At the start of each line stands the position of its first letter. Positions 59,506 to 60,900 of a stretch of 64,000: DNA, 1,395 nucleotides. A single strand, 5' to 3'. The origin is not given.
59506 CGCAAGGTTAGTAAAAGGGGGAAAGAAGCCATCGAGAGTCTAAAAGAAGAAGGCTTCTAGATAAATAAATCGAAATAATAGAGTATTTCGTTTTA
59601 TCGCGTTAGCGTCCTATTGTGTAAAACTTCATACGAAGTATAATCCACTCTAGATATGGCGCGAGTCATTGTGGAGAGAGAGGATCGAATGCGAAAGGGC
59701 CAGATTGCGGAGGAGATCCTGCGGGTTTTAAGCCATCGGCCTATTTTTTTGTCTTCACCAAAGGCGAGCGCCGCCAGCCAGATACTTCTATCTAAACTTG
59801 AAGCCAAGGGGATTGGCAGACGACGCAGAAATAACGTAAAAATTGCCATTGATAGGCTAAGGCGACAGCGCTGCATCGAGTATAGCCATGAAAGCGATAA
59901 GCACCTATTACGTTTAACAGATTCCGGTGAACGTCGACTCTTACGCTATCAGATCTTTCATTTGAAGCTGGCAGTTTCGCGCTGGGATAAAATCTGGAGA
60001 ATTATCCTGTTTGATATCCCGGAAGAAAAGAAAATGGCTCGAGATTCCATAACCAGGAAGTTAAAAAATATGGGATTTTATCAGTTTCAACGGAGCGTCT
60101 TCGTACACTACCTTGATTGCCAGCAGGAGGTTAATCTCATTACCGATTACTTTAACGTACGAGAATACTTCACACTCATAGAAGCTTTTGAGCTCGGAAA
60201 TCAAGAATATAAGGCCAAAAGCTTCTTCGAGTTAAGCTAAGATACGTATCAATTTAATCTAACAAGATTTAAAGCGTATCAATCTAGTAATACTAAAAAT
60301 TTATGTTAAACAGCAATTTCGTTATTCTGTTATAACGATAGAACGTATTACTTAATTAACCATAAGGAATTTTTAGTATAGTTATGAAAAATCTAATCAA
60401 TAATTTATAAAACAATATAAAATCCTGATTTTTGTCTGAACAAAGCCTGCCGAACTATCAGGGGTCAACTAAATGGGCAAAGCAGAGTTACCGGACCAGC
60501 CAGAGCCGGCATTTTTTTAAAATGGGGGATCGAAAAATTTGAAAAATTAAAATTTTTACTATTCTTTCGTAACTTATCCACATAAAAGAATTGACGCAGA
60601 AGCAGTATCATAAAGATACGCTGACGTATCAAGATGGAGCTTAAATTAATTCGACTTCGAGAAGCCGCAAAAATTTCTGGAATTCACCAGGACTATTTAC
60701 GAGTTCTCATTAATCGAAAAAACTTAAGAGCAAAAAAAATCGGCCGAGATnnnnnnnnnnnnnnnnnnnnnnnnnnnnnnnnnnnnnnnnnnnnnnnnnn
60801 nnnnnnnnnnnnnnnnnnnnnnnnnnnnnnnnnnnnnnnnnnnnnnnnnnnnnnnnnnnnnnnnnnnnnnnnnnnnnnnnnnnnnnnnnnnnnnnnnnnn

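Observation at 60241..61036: Over-represented palindromic motif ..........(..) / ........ around the start of the giant gene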

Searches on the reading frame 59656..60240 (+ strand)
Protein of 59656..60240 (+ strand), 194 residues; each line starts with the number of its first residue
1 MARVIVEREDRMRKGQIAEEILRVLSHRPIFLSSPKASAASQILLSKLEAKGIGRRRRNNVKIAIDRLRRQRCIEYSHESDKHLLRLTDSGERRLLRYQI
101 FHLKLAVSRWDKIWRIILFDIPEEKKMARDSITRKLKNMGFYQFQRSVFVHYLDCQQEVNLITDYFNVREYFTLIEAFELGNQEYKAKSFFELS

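Call 14: search_protein_families(library=pfam, proteins=[window:59656-60237:+], max_evalue=0.01)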
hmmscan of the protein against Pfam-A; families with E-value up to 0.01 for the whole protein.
window:59656-60237:+ (194 aa): 2 families
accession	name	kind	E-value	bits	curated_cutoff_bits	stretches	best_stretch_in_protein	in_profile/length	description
PF20803.2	PaaX_M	-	6.8e-18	65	24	1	109-184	3-78/83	PaaX protein central Cas2-like domain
PF09827.14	CRISPR_Cas2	-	4.8e-05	23.9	23.8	1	114-157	2-42/74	CRISPR associated protein Cas2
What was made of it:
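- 59656..60240 (+): Gene for a small PaaX-like regulator (winged HTH plus Cas2-like PaaX_M domain; no PaaX C-terminal domain). The true start is probably the ATG at 59689, which follows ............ Pfam PF20803 PaaX_M, E=6.8e-18 (call 14).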

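Call 15: find_encoding_contigs(protein=window:59656-60240:+, flank=10000, max_places=10)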
Protein window:59656-60240:+ (194 aa): 1 contig read that carries it; 1 place shown.
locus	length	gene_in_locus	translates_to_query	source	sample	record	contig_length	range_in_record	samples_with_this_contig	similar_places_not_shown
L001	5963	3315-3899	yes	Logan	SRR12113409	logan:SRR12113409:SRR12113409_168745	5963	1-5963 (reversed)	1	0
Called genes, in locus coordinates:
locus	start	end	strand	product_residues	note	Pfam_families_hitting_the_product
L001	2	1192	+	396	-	?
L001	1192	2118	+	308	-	-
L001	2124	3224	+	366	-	PF00226:DnaJ, PF01556:DnaJ_C, PF27659:CHP02642 (faint), PF00684:DnaJ_CXXCXGXG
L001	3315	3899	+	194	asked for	PF20803:PaaX_M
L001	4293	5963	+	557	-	?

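Call 16: find_homologous_proteins(query=window:59656-60237:+, max_evalue=0.00001)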
Query window:59656-60237:+ (194 aa): 8 proteins with E <= 0.00001 among 80 candidates.
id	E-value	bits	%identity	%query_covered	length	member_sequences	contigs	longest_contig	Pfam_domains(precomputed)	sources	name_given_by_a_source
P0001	2.8e-114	397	100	94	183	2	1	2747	PF20803.3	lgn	-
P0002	2.0e-58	215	52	99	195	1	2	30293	PF20803.3,PF09827.15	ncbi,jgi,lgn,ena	-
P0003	1.4e-56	209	50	99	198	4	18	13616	PF20803.3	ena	-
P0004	4.1e-56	208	51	99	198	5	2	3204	PF20803.3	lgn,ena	-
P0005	1.6e-53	199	49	94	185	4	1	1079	PF20803.3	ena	-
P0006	6.6e-29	119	38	88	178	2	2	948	PF20803.3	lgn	-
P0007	1.0e-24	105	41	67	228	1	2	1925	PF20803.3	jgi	jgi:hypothetical protein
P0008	1.3e-21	95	44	51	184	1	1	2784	PF20803.3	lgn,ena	-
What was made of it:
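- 59656..60240 (+): The 183-aa homologue P0001 starts at M12 (call 16).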

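Call 17: find_encoding_contigs(protein=P0002, flank=10000, max_places=4)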
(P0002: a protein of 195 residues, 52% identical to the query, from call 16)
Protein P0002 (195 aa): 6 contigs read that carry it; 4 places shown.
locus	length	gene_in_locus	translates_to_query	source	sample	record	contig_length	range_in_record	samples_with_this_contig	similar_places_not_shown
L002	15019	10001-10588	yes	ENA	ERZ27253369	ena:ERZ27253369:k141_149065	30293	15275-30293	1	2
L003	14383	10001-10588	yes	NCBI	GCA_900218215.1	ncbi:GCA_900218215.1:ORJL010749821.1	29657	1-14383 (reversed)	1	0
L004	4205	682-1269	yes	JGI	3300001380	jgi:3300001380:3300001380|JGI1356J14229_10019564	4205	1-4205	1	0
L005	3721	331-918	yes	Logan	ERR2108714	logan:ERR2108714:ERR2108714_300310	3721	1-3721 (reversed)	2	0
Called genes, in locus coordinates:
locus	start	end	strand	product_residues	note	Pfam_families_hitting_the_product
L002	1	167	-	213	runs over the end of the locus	PF21176:RecR_HhH, PF01751:Toprim, PF13662:Toprim_4, PF21175:RecR_C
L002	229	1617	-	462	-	PF00772:DnaB, PF03796:DnaB_C, PF13481:AAA_25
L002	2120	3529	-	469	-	PF01406:tRNA-synt_1e, PF01921:tRNA-synt_1f (faint), PF09334:tRNA-synt_1g (weak), PF09190:DALR_2 (faint), PF23493:CysS_C (weak)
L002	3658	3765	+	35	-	-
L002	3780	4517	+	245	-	PF01628:HrcA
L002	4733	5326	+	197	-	PF01025:GrpE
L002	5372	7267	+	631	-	PF00012:HSP70, PF06723:MreB_Mbl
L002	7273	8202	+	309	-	-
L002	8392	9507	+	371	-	PF00226:DnaJ, PF01556:DnaJ_C, PF00684:DnaJ_CXXCXGXG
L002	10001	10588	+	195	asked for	PF20803:PaaX_M, PF09827:CRISPR_Cas2 (weak)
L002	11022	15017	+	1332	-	?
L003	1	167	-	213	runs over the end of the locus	PF21176:RecR_HhH, PF01751:Toprim, PF13662:Toprim_4, PF21175:RecR_C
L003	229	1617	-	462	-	PF00772:DnaB, PF03796:DnaB_C, PF13481:AAA_25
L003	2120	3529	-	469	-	PF01406:tRNA-synt_1e, PF01921:tRNA-synt_1f (faint), PF09334:tRNA-synt_1g (weak), PF09190:DALR_2 (faint), PF23493:CysS_C (weak)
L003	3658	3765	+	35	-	-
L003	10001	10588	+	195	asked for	PF20803:PaaX_M, PF09827:CRISPR_Cas2 (weak)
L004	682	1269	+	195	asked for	PF20803:PaaX_M, PF09827:CRISPR_Cas2 (weak)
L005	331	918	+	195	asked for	PF20803:PaaX_M, PF09827:CRISPR_Cas2 (weak)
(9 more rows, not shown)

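Call 18: find_encoding_contigs(protein=P0003, flank=10000, max_places=6)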
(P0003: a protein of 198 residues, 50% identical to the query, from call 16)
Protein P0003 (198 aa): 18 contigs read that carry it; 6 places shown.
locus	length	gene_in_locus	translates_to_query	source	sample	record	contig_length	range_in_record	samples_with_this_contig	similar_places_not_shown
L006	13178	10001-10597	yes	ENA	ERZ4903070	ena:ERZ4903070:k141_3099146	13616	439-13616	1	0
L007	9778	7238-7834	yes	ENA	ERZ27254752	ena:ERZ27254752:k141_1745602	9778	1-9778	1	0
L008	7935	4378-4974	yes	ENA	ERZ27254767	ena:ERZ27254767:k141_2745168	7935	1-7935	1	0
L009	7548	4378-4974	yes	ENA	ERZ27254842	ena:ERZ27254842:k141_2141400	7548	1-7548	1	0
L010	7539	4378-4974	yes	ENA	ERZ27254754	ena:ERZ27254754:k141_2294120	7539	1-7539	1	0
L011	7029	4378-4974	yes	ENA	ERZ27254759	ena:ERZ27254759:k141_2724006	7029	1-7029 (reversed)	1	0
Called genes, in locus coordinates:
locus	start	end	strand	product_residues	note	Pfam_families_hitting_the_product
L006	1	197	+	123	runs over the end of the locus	PF12643:MazG-like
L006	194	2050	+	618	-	PF04851:ResIII (faint), PF20720:nSTAND3 (weak), PF00004:AAA (faint), PF09848:SLFN-g3_helicase, PF13401:AAA_22 (faint)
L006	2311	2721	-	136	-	-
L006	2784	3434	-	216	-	-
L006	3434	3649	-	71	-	-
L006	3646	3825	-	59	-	-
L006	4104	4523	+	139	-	PF01025:GrpE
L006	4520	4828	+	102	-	-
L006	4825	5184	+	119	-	-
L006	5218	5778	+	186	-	-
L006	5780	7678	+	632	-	PF00012:HSP70, PF06723:MreB_Mbl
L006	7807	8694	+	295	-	-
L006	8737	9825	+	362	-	PF00226:DnaJ, PF01556:DnaJ_C, PF00684:DnaJ_CXXCXGXG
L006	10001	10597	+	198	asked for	PF20803:PaaX_M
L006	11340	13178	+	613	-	?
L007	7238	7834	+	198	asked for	PF20803:PaaX_M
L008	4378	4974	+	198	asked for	PF20803:PaaX_M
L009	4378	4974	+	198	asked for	PF20803:PaaX_M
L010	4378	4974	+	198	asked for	PF20803:PaaX_M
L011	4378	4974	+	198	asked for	PF20803:PaaX_M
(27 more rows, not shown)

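Call 19: find_encoding_contigs(protein=P0004, flank=10000, max_places=4)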
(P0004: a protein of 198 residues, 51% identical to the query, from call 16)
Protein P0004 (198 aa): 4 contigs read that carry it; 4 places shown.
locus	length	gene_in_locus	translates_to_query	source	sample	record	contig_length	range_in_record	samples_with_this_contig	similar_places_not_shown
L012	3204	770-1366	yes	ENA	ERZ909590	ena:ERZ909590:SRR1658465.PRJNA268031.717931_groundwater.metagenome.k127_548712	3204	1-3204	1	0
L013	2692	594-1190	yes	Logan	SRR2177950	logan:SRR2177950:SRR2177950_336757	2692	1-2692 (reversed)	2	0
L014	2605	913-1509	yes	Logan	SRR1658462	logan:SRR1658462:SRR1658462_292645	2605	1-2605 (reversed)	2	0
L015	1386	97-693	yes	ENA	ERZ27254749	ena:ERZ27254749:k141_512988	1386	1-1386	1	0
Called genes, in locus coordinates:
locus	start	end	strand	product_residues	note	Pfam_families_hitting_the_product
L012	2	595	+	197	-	?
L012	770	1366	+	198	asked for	PF20803:PaaX_M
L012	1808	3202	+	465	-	?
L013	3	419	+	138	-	?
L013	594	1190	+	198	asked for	PF20803:PaaX_M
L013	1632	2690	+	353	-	?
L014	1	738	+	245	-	?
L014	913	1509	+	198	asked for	PF20803:PaaX_M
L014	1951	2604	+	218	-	?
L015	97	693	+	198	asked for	PF20803:PaaX_M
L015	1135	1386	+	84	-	?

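Call 26: find_related_loci(query=A2, collection=genome_contigs, flank=6000)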
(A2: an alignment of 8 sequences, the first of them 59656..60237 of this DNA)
Query A2 (194 aa) in genome_contigs; peptide patterns used: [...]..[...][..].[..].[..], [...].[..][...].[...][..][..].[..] (x = any residue, [..] = any of these).
599 stretches matched a pattern (row limit reached: there are more); 559 encode a relative of the query (tblastn E <= 1e-3); the best 80 are kept; 80 distinct loci.
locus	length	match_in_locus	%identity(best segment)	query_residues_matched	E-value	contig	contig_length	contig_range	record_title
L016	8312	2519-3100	51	1-193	4e-52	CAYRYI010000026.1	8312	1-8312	MAG TPA_asm: uncultured Candidatus Saccharibacteria bacterium isolate SRP050083_co2_344 genome assembly, contig: NODE_72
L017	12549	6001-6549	37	12-193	2e-34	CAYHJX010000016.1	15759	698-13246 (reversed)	MAG TPA_asm: uncultured Candidatus Saccharibacteria bacterium isolate ERP119705_co13_219 genome assembly, contig: NODE_4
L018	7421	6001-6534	37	14-191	5e-34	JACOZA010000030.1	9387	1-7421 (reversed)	MAG: Candidatus Sungiibacteriota bacterium isolate NC_groundwater_193_Ag_S-0.1um_51_7 S4_GD2017_2_S1_scaffold_6816, whol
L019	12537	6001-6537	33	12-194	5e-32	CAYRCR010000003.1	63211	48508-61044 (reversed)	MAG TPA_asm: uncultured Gammaproteobacteria bacterium isolate SRP050083_co1_366 genome assembly, contig: NODE_97_length_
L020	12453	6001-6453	37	32-185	2e-31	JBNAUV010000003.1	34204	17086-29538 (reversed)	MAG: Minisyncoccales bacterium isolate Kamch4342-D-MF-021 bin12.fa-3, whole genome shotgun sequence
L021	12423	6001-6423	45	49-190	1e-31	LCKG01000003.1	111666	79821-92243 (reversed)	MAG: Parcubacteria group bacterium GW2011_GWC1_45_13 UW93_C0003, whole genome shotgun sequence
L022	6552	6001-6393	38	64-193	5e-31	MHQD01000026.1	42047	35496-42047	MAG: Candidatus Sungbacteria bacterium RIFCSPHIGHO2_01_FULL_50_25 rifcsphigho2_01_scaffold_4098, whole genome shotgun se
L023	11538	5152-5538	43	58-184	3e-30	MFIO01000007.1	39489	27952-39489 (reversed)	MAG: Candidatus Giovannonibacteria bacterium RIFCSPLOWO2_12_FULL_43_11c rifcsplowo2_12_scaffold_1591, whole genome shotg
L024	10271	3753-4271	33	12-183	6e-30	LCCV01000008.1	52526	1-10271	MAG: Parcubacteria group bacterium GW2011_GWA2_42_14 UV01_C0008, whole genome shotgun sequence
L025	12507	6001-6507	33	14-184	6e-30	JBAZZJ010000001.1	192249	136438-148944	MAG: Candidatus Paceibacterota bacterium isolate SO_2017_GW3_13 scaffold_88_c1_OW296A_2017, whole genome shotgun sequenc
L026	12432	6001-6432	37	45-185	6e-30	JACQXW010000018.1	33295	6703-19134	MAG: Candidatus Terrybacteria bacterium isolate NC_groundwater_1525_Pr4_S-0.2um_41_30 SR1-18-Sp2_scaffold_10078, whole g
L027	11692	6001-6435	38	50-193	3e-29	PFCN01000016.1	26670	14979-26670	MAG: Candidatus Niyogibacteria bacterium CG10_big_fil_rev_8_21_14_0_10_42_19 CG10_8_21_14_0.10_scaffold_1389_c, whole ge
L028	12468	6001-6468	35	37-193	3e-29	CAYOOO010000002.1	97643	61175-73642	MAG TPA_asm: uncultured Gammaproteobacteria bacterium isolate binchicken_co110_106 genome assembly, contig: NODE_588_len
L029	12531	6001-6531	34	17-194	6e-29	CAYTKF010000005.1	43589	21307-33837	MAG TPA_asm: uncultured Candidatus Saccharibacteria bacterium isolate binchicken_co191_187 genome assembly, contig: NODE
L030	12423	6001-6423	33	48-185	6e-29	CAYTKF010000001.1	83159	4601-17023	MAG TPA_asm: uncultured Candidatus Saccharibacteria bacterium isolate binchicken_co191_187 genome assembly, contig: NODE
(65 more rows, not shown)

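Call 33: search_solved_structures(query=A2, max_evalue=1, show_alignments=2)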
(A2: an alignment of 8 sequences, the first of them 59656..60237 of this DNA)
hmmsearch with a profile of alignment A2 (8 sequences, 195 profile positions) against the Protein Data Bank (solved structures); distinct sequences matched with E-value up to 1: 7.
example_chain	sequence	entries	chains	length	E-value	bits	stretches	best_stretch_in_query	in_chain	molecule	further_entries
2qvo_A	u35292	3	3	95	0.0045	20.1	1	58-98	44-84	Uncharacterized protein AF_1382 | Protein AF_1382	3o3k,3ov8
8a39_AP1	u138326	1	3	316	0.027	17.6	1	58-179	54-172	DNA-binding transcriptional repressor of phenylacetic acid degradation, aryl-CoA responsiv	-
9qbc_A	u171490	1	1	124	0.13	15.3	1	43-97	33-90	PadR-family transcriptional regulator PadR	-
9qbd_A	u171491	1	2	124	0.39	13.8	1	43-97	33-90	PadR-family transcriptional regulator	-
3exc_X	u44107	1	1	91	0.55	13.3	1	117-157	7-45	Uncharacterized protein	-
3nqo_A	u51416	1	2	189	0.59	13.2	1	45-96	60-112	MarR-family transcriptional regulator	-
4fht_A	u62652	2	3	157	0.68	13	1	43-100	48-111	PcaV transcriptional regulator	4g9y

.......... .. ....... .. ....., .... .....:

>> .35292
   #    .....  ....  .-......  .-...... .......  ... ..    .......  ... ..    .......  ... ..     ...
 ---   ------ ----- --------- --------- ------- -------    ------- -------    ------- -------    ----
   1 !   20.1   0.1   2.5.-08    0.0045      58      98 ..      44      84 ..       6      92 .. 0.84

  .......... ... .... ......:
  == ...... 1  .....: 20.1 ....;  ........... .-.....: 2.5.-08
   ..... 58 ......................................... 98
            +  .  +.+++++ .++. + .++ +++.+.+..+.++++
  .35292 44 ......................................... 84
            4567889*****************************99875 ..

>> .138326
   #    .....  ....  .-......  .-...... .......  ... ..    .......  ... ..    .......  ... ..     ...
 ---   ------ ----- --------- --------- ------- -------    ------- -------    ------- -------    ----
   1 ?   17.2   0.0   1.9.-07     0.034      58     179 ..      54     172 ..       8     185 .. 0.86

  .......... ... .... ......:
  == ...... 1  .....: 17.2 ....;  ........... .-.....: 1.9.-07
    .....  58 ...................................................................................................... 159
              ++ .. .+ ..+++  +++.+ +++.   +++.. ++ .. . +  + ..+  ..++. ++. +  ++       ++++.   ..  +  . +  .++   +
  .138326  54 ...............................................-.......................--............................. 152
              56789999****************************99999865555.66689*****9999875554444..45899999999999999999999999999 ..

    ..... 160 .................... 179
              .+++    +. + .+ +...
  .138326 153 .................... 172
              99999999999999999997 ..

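Call 48: predict_structure(alignment_id=A2)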
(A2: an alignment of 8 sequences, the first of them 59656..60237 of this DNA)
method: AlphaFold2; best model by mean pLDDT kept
length: 194 residues; sequences in the alignment: 8
mean_pLDDT: 87.5   pTM: 0.74
mean pLDDT of the five models: 87.5, 86.5, 86.3, 86.2, 85.7
residues with pLDDT >= 90: 129; 70-90: 48; 50-70: 4; < 50: 13
segments of 3 or more residues with pLDDT < 50: 1-13
pLDDT, mean of each block of 10 residues (from residue 1): 37 71 92 88 88 75 92 91 93 92 90 96 94 94 94 95 94 95 92 87
secondary structure, 60 per line:
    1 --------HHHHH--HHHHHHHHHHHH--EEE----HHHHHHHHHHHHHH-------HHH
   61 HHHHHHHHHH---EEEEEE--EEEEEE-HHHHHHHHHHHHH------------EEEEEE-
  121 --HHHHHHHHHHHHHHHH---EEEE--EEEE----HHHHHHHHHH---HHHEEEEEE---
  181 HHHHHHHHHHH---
elements in order: H9-13 H16-27 E30-32 H37-50 H58-70 E74-79 E82-87 H89-101 E114-119 H123-138 E142-145 E148-151 H156-165 E172-177 H181-191
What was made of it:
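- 59656..60240 (+): AF2 model pLDDT 87.5 (call 48).
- On PaaX-family repressor/operator system: The AF2 model shows a wHTH plus a ferredoxin-like fold (call 48).
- Its AF2 model has a winged HTH plus a ferredoxin-like domain (call 48).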

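Call 50: fold_search(model_id=the predicted structure, library=pdb)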
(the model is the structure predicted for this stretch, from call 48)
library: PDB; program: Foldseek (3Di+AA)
matches with E <= 10: 1296; with E <= 0.001: 1
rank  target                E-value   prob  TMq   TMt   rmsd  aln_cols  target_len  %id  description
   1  8a39_AP1              1.0e-05  1.00  0.44  0.32   6.7       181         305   22  Crystal Structure of PaaX from Escherichia coli W (released 2023-07-05)
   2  5x11_F                5.6e-03  0.94  0.33  0.35  16.7       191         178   15  Crystal structure of Bacillus subtilis PadR in complex with operator DNA (released 2017-11-22)
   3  5zyf_D                6.7e-03  1.00  0.28  0.60   2.5        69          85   22  Crystal structure of Streptococcus pyogenes type II-A Cas2 (released 2018-08-15)
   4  9qbc                  7.6e-03  1.00  0.33  0.56   4.7        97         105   22  Crystal structure of Brachyspira hampsonii PadR (released 2026-03-11)
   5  9qbd_A                8.1e-03  1.00  0.32  0.56   3.7        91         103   21  Crystal structure of Brachyspira hampsonii PadR with Leu88 replaced by 3-aminotyrosine (released 2026-03-11)
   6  5zyf_B                8.6e-03  1.00  0.27  0.55   3.8        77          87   23  Crystal structure of Streptococcus pyogenes type II-A Cas2 (released 2018-08-15)
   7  3l09_B                8.6e-03  0.94  0.31  0.26   8.1       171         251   15  Crystal structure of Putative transcriptional regulator (JANN_22DEC04_CONTIG27_REVISED_GENE3569) from Jannaschia sp. C (released 2010-01-12)
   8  3l09_A                9.1e-03  0.94  0.32  0.26   7.7       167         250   16  Crystal structure of Putative transcriptional regulator (JANN_22DEC04_CONTIG27_REVISED_GENE3569) from Jannaschia sp. C (released 2010-01-12)
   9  3l09_D                1.0e-02  0.93  0.32  0.26   7.8       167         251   16  Crystal structure of Putative transcriptional regulator (JANN_22DEC04_CONTIG27_REVISED_GENE3569) from Jannaschia sp. C (released 2010-01-12)
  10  4esf                  1.1e-02  1.00  0.32  0.58   3.8        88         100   16  Crystal structure of PadR-like transcriptional regulator (BCE3449) from Bacillus cereus strain ATCC 10987 (released 2012-12-05)
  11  6jyi_B                1.3e-02  0.89  0.34  0.39  16.8       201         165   12  Crystal structure of the PadR-like transcriptional regulator BC1756 from Bacillus cereus (released 2019-06-26)
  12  5xvn_F                1.4e-02  1.00  0.29  0.49   4.4        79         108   20  E. far Cas1-Cas2/prespacer binary complex (released 2017-10-04)
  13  4nez                  1.4e-02  0.44  0.21  0.24  16.0       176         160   12  Crystal Structure of an engineered protein with ferredoxin fold, Northeast Structural Genomics Consortium (NESG) Target  (released 2014-01-15)
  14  6abt_A                1.5e-02  1.00  0.35  0.65   2.7        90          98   18  Crystal structure of transcription factor from Listeria monocytogenes (released 2019-06-05)
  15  5x11_D                1.5e-02  0.91  0.33  0.36  17.7       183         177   12  Crystal structure of Bacillus subtilis PadR in complex with operator DNA (released 2017-11-22)
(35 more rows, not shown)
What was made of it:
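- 59656..60240 (+): Best PDB fold match is E. coli PaaX 8A39, E=1e-5 (call 50).
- On PaaX-family repressor/operator system: Foldseek top hit is 8A39 PaaX, E=1e-5, 181 aligned columns (call 50).
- Closest known: PaaX repressor and its operators. Same: Its best structural match is PaaX 8A39 (calls 14, 33, 50).
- Its best fold match is E. coli PaaX 8A39 (call 50).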

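Call 87: search_protein_families(library=ncbifam, proteins=[window:59689-60237:+], max_evalue=0.01)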
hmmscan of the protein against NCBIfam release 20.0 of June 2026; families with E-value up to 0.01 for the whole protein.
window:59689-60237:+ (183 aa): 3 families
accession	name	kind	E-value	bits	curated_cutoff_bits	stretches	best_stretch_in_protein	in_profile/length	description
TIGR02277.1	PaaX_trns_reg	equivalog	2.2e-09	37.3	264.55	1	48-175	35-160/279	phenylacetic acid degradation operon negative regulatory protein PaaX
TIGR01573.1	cas2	equivalog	1.2e-05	25.5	24.5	1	104-148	3-48/96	CRISPR-associated endonuclease Cas2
NF050184.1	VpaChn25_0724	subfamily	0.0001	22.4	65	1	23-84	14-74/88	VpaChn25_0724 family phage protein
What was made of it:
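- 59656..60240 (+): NCBIfam PaaX equivalog scores 37 bits against a cut-off of 265 (call 87).
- On PaaX-family repressor/operator system: TIGR02277 scores 37.3 bits against a cut-off of 264.55 (call 87).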

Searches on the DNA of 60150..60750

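Call 46: search_rna_families(source=window, start=60150, end=60750, threshold=evalue, max_evalue=1)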
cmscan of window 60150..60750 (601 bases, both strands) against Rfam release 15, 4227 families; matches with E-value up to 1: 3.
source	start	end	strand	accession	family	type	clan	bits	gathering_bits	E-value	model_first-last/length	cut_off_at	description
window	60172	60236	+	RF00749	mir-208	Gene; miRNA;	-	22.9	56.4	0.01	1-77/77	no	mir-208 microRNA precursor family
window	60170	60234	-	RF00749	mir-208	Gene; miRNA;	-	22.1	56.4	0.017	1-77/77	no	mir-208 microRNA precursor family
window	60231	60311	-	RF00135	snoZ223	Gene; snRNA; snoRNA; CD-box;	CL00051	22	45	0.14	1-94/94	no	Small nucleolar RNA Z223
